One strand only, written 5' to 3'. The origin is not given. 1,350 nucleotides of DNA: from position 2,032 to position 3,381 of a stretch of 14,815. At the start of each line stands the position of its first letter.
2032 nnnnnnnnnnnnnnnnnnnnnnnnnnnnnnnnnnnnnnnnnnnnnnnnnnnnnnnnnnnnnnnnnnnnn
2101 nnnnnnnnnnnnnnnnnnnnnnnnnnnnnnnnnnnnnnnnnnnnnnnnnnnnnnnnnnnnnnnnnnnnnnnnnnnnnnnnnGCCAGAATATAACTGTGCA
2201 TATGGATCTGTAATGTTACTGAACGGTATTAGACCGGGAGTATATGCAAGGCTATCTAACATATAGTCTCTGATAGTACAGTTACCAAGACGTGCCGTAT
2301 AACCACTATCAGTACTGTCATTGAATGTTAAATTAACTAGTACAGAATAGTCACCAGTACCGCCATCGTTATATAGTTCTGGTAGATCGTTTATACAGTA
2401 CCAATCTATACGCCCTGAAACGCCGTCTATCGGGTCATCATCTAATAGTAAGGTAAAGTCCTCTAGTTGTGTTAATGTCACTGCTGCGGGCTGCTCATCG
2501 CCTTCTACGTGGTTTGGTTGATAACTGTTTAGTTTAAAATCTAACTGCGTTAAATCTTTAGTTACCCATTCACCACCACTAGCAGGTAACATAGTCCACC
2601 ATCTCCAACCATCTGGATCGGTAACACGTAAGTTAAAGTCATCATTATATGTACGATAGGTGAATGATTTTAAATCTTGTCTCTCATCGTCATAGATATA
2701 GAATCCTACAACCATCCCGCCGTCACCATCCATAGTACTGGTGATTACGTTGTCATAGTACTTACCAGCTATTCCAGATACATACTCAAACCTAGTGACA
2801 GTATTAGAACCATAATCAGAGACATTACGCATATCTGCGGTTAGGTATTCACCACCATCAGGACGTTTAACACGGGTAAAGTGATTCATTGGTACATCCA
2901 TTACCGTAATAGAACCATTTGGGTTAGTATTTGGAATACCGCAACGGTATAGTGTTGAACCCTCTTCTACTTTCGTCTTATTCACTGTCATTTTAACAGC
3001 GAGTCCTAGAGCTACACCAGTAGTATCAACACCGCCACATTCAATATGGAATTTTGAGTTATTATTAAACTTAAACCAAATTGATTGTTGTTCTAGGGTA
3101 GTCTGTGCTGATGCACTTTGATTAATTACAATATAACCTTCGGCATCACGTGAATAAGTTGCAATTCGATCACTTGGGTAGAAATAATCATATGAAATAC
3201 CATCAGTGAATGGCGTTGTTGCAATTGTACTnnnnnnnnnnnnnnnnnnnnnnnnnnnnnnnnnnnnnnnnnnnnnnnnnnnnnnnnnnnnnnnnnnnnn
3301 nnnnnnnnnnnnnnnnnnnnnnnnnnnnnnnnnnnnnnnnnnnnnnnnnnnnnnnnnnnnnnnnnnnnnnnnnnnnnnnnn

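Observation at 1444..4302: Large Trp/Cys-rich enzyme-like protein inserted between connector genes and the tail tube gene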

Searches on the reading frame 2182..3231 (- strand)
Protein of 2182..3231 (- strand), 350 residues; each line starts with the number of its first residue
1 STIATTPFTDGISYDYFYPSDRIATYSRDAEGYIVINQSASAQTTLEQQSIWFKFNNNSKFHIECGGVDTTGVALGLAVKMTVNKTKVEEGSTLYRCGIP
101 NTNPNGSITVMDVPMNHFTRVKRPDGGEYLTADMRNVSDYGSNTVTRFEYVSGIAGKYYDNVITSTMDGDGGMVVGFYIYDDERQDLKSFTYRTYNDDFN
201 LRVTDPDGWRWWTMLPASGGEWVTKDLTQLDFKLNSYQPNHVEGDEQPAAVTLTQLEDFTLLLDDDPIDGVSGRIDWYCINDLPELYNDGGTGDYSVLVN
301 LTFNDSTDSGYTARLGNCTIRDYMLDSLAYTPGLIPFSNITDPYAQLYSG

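Call 63: search_protein_families(library=pfam, proteins=[window:2182-3231:-], max_evalue=10)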
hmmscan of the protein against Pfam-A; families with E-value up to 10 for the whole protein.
seq(350 aa): 1 family
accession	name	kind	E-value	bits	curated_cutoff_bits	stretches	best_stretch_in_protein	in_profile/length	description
PF18099.7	CBM_35_2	-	0.034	14.6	23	1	214-242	68-98/112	Carbohydrate binding module (family 35)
